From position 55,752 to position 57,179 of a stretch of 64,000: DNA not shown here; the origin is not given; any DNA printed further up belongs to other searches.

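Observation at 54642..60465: arcABC operon without arcD, followed by an AGAT-family amidinotransferase and DMT/MHS transporters: candidate guanidino-group shuttle coupled to the ADI pathway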

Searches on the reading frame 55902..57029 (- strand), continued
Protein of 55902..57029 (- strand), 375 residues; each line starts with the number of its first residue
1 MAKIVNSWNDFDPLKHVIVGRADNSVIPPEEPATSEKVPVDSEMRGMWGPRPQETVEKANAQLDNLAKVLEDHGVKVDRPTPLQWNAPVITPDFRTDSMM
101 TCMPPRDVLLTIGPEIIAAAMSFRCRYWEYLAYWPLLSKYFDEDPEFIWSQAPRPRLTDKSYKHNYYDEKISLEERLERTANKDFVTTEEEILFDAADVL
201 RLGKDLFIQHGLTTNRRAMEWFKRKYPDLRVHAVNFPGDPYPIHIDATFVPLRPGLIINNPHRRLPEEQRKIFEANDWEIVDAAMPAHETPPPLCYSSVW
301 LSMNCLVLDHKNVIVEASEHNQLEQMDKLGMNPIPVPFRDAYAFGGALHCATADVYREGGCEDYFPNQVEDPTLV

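Call 25: find_encoding_contigs(protein=P0026, flank=8000, max_places=2)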
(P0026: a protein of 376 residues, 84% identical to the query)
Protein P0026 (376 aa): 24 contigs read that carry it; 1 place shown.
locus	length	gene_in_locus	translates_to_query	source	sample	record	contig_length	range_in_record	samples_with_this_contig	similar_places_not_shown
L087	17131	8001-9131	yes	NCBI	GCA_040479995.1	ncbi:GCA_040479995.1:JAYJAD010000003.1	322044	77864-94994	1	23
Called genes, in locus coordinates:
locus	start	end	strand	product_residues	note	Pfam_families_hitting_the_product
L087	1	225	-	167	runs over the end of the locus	PF00156:Pribosyltran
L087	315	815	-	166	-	PF13302:Acetyltransf_3, PF13420:Acetyltransf_4, PF00583:Acetyltransf_1, PF13673:Acetyltransf_10, PF13508:Acetyltransf_7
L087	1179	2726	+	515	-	PF05222:AlaDh_PNT_N, PF01262:AlaDh_PNT_C, PF12769:PNTB_4TM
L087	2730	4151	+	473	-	PF02233:PNTB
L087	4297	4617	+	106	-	PF12838:Fer4_7 (weak), PF13484:Fer4_16 (faint), PF12797:Fer4_2 (faint), PF00037:Fer4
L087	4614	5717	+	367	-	PF00155:Aminotran_1_2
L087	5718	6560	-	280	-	-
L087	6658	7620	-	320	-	PF14790:THDPS_N (faint), PF14789:THDPS_M, PF14602:Hexapep_2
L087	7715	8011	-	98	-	-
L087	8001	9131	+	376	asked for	-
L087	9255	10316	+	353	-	PF00892:EamA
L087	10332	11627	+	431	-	PF00083:Sugar_tr, PF07690:MFS_1, PF00083:Sugar_tr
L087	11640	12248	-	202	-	PF00440:TetR_N (weak), PF17940:TetR_C_31 (weak)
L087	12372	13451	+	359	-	PF04389:Peptidase_M28 (faint), PF01546:Peptidase_M20, PF07687:M20_dimer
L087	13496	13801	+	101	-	-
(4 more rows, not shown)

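Call 29: search_protein_families(library=pfam, proteins=[L056:12492-13265:+, L014:5978-6748:+, L033:12400-13185:+, L060:11332-12798:+, L075:9079-10533:+, L031:6581-8086:+, L031:8103-9605:+, L031:14059-15417:+, L060:6700-7569:+])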
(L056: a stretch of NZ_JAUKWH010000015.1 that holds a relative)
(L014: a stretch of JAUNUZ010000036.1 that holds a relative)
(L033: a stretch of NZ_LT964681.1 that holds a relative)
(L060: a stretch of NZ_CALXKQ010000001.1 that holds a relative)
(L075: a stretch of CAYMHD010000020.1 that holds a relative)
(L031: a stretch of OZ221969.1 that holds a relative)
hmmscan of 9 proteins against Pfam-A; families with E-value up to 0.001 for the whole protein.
L056:12492-13265:+ (257 aa): 1 family
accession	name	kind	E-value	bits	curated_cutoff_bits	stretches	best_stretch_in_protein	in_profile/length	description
PF02633.19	Creatininase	-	2.5e-57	194.5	31.3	1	8-249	2-238/238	Creatinine amidohydrolase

L014:5978-6748:+ (256 aa): 1 family
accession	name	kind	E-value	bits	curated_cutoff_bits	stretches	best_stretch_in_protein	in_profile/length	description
PF02633.19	Creatininase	-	2.3e-47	161.9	31.3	1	19-252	11-238/238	Creatinine amidohydrolase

L033:12400-13185:+ (261 aa): 0 families

L060:11332-12798:+ (488 aa): 1 family
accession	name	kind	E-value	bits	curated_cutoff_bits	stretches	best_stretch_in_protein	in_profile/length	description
PF00474.23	SSF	-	1.3e-32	113.7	22.8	1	38-435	1-406/406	Sodium:solute symporter family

L075:9079-10533:+ (484 aa): 1 family
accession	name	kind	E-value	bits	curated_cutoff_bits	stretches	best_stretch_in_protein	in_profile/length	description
PF00474.23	SSF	-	1.7e-32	113.2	22.8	1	40-417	1-385/406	Sodium:solute symporter family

L031:6581-8086:+ (501 aa): 2 families
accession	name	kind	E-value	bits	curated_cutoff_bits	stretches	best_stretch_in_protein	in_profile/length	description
PF09967.15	DUF2201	-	7.1e-13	49.2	26.4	1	362-499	2-120/123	VWA-like domain (DUF2201)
PF13203.12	DUF2201_N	-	8.6e-07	29.3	23.2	1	48-254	37-213/271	Putative metallopeptidase domain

L031:8103-9605:+ (500 aa): 7 families
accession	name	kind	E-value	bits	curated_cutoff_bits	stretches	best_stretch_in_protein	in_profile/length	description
PF00004.35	AAA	-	1.4e-07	32.5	21.2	1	36-129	1-72/131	ATPase family associated with various cellular activities (AAA)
PF07728.20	AAA_5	-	1e-06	29.2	22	1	36-177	2-138/139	AAA domain (dynein-related subfamily)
PF13401.12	AAA_22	-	1.3e-05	25.9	27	1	32-140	4-105/130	AAA domain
PF20030.5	bpMoxR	-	6.7e-05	22.5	27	0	33-83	31-81/205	MoxR domain in the MoxR-vWA-beta-propeller ternary systems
PF13245.12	AAA_19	-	0.00013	22.6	25.1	1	31-139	9-115/134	AAA domain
PF13173.12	AAA_14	-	0.00014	22.3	27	0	33-128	2-76/129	AAA domain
PF00158.32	Sigma54_activat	-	0.00066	19.8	20.2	0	115-144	94-123/168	Sigma-54 interaction domain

L031:14059-15417:+ (452 aa): 1 family
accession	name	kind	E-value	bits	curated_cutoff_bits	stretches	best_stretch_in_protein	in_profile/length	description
PF05525.19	Branch_AA_trans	-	3.5e-134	448.4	22.3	1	14-444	3-424/429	Branched-chain amino acid transport protein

L060:6700-7569:+ (289 aa): 1 family
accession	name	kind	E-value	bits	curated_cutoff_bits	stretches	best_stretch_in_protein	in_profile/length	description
PF00892.27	EamA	-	1.7e-37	129.2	28.2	2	7-137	2-134/135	EamA-like transporter family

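Call 31: search_protein_families(library=ncbifam, proteins=[L056:12492-13265:+, L014:5978-6748:+, L016:13610-14374:+, L028:9254-10024:+, L066:2171-2956:+, L060:11332-12798:+, L075:9079-10533:+, L056:11446-12459:+, L056:13385-14356:+], max_evalue=0.00001)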
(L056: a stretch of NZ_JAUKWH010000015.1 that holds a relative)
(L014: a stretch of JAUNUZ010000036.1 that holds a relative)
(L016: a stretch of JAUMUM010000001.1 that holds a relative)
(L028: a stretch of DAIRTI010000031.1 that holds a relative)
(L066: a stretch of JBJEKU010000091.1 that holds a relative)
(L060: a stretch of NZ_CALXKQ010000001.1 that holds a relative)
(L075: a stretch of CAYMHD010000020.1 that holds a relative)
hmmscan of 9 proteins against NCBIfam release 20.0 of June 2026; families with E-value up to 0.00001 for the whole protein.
L056:12492-13265:+ (257 aa): 3 families
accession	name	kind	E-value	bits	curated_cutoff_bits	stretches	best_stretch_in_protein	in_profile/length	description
TIGR04448.1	creatininase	equivalog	1.1e-101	339.6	235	1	8-253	1-246/246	creatininase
TIGR03964.1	mycofact_creat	equivalog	3.5e-24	85.7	172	1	16-250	8-218/228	mycofactocin biosynthesis peptidyl-dipeptidase MftE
NF041098.2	diketo_inos_hlase_IolN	equivalog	5.5e-20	71.7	245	1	3-202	6-196/307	3-dehydro-scyllo-inosose hydrolase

L014:5978-6748:+ (256 aa): 3 families
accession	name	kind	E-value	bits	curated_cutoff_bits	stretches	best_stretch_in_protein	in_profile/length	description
TIGR04448.1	creatininase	equivalog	6.6e-96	320.7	235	1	10-256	2-246/246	creatininase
TIGR03964.1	mycofact_creat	equivalog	3.5e-21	75.8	172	1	18-253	8-218/228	mycofactocin biosynthesis peptidyl-dipeptidase MftE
NF041098.2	diketo_inos_hlase_IolN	equivalog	4.3e-18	65.4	245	1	10-204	12-195/307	3-dehydro-scyllo-inosose hydrolase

L016:13610-14374:+ (254 aa): 3 families
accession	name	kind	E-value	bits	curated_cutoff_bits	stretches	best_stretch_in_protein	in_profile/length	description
TIGR04448.1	creatininase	equivalog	7e-99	330.4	235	1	9-254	2-246/246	creatininase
NF041098.2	diketo_inos_hlase_IolN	equivalog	4.3e-21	75.3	245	1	4-206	7-200/307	3-dehydro-scyllo-inosose hydrolase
TIGR03964.1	mycofact_creat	equivalog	5.4e-19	68.7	172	1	16-252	8-219/228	mycofactocin biosynthesis peptidyl-dipeptidase MftE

L028:9254-10024:+ (257 aa): 3 families
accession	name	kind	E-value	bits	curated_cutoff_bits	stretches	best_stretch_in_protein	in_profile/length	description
TIGR04448.1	creatininase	equivalog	3.5e-99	331.4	235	1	10-256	2-246/246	creatininase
TIGR03964.1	mycofact_creat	equivalog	3e-21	76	172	1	15-254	6-219/228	mycofactocin biosynthesis peptidyl-dipeptidase MftE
NF041098.2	diketo_inos_hlase_IolN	equivalog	1.6e-18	66.9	245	1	15-203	17-194/307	3-dehydro-scyllo-inosose hydrolase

L066:2171-2956:+ (262 aa): 3 families
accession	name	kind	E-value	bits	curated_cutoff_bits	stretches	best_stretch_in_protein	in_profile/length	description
TIGR04448.1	creatininase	equivalog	3.3e-98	328.3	235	1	9-259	1-246/246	creatininase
TIGR03964.1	mycofact_creat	equivalog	8.6e-22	77.8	172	1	14-257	5-219/228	mycofactocin biosynthesis peptidyl-dipeptidase MftE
NF041098.2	diketo_inos_hlase_IolN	equivalog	1.5e-18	67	245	1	2-198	4-190/307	3-dehydro-scyllo-inosose hydrolase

L060:11332-12798:+ (488 aa): 6 families
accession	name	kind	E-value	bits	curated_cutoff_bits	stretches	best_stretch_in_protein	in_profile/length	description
TIGR00813.1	sss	superfamily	3e-36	125.4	184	1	38-435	1-411/411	sodium/solute symporter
TIGR02119.1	panF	equivalog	2.3e-33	115.9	328.05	1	8-470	7-466/471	sodium/pantothenate symporter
TIGR02121.1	Na_Pro_sym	equivalog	2e-27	96.1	515.5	1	6-460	5-456/488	sodium/proline symporter PutP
NF007790.0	PRK10484.1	equivalog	3.6e-17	62.4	401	1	9-473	6-484/527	solute:sodium symporter family transporter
TIGR03648.1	Na_symport_lg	subfamily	4.2e-13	48.6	320.75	1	12-268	9-263/547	VC_2705 family sodium/solute symporter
NF011948.0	PRK15419.1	equivalog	2e-10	40.2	955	1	6-471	9-472/502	sodium/proline symporter PutP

L075:9079-10533:+ (484 aa): 6 families
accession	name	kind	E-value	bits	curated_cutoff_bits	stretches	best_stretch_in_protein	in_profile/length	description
TIGR00813.1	sss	superfamily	9.6e-36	123.7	184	1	40-437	1-411/411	sodium/solute symporter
TIGR02119.1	panF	equivalog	2.4e-32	112.6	328.05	1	14-445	10-438/471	sodium/pantothenate symporter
TIGR02121.1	Na_Pro_sym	equivalog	2.6e-27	95.7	515.5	1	9-445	5-438/488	sodium/proline symporter PutP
NF007790.0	PRK10484.1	equivalog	7.8e-18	64.6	401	1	13-418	8-420/527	solute:sodium symporter family transporter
NF011948.0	PRK15419.1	equivalog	1.5e-12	47.1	955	1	9-460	9-458/502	sodium/proline symporter PutP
TIGR03648.1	Na_symport_lg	subfamily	3.1e-09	35.8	320.75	1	16-273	10-266/547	VC_2705 family sodium/solute symporter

L056:11446-12459:+ (337 aa): 1 family
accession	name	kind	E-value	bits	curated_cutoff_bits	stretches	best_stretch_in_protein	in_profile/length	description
TIGR00950.1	2A78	equivalog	8.1e-11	41.8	230.2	1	32-312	4-262/264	carboxylate/amino acid/amine transporter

L056:13385-14356:+ (323 aa): 1 family
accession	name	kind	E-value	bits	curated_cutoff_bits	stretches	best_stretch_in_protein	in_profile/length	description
TIGR00950.1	2A78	equivalog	4.2e-18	65.7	230.2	1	25-296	1-262/264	carboxylate/amino acid/amine transporter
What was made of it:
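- Creatininase in the cluster makes sense for a catabolic input (call 31). Creatininase points to creatine (call 31).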

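Call 43: search_protein_families(library=pfam, proteins=[L029:2013-3725:+, L016:14295-16070:+, L014:6649-8427:+, L033:6422-7726:+, L033:8228-8923:+, L063:11128-12084:+, L063:9239-9889:+, L081:11193-12362:+, L050:4087-5490:-, L009:8794-9798:-])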
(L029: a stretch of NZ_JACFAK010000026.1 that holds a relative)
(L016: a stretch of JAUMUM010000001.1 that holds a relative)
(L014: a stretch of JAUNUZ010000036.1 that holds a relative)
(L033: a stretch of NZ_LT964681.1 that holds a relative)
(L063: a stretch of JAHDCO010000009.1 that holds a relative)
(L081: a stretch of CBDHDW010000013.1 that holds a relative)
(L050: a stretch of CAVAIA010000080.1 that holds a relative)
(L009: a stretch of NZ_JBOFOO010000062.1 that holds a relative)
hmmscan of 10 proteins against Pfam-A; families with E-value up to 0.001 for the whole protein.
L029:2013-3725:+ (570 aa): 1 family
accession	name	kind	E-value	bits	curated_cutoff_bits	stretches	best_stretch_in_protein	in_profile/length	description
PF02028.23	BCCT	-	3.6e-132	441.7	27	1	33-525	2-482/485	BCCT, betaine/carnitine/choline family transporter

L016:14295-16070:+ (591 aa): 1 family
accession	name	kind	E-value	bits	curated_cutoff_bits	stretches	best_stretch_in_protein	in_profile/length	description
PF02028.23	BCCT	-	3e-138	461.8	27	1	57-541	3-484/485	BCCT, betaine/carnitine/choline family transporter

L014:6649-8427:+ (592 aa): 1 family
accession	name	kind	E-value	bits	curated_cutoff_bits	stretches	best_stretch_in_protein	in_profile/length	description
PF02028.23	BCCT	-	2.6e-129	432.3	27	1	73-563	3-482/485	BCCT, betaine/carnitine/choline family transporter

L033:6422-7726:+ (434 aa): 1 family
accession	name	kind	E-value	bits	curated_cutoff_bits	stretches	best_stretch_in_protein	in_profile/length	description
PF01566.24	Nramp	-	1e-87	294.9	29.8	1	46-399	1-356/357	Natural resistance-associated macrophage protein-like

L033:8228-8923:+ (231 aa): 5 families
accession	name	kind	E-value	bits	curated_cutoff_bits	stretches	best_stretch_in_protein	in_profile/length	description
PF01381.28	HTH_3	-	9.3e-16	58.1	23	1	50-104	1-55/55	Helix-turn-helix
PF13560.12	HTH_31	-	6.4e-11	42.8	27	1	45-103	1-60/64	Helix-turn-helix domain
PF12844.13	HTH_19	-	1.2e-08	35.2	30.2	1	47-107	1-61/64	Helix-turn-helix domain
PF13443.12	HTH_26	-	2.1e-05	25.1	22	1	55-105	7-58/63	Cro/C1-type HTH DNA-binding domain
PF07022.19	Phage_CI_repr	-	0.00028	21.6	22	1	58-111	11-64/65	Bacteriophage CI repressor helix-turn-helix domain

L063:11128-12084:+ (318 aa): 1 family
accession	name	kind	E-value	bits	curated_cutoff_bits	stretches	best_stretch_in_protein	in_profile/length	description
PF00294.29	PfkB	-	3e-41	142.1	25.8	1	26-308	32-298/302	pfkB family carbohydrate kinase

L063:9239-9889:+ (216 aa): 1 family
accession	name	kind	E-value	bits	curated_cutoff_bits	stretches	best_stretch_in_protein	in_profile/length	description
PF06041.17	DUF924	-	5.1e-51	173.8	27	1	32-210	1-178/180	Bacterial protein of unknown function (DUF924)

L081:11193-12362:+ (389 aa): 1 family
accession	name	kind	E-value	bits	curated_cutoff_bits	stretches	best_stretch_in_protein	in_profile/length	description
PF04107.18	GCS2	-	1.4e-56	192.4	21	1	22-301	1-290/291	Glutamate-cysteine ligase family 2(GCS2)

L050:4087-5490:- (467 aa): 1 family
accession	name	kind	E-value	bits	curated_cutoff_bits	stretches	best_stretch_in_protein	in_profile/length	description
PF00285.26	Citrate_synt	-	2.4e-109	366.1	27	1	58-451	3-357/357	Citrate synthase, C-terminal domain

L009:8794-9798:- (334 aa): 1 family
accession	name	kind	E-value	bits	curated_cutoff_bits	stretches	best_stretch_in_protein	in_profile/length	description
PF00180.25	Iso_dh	-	1.6e-96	324.1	27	1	5-324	2-344/348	Isocitrate/isopropylmalate dehydrogenase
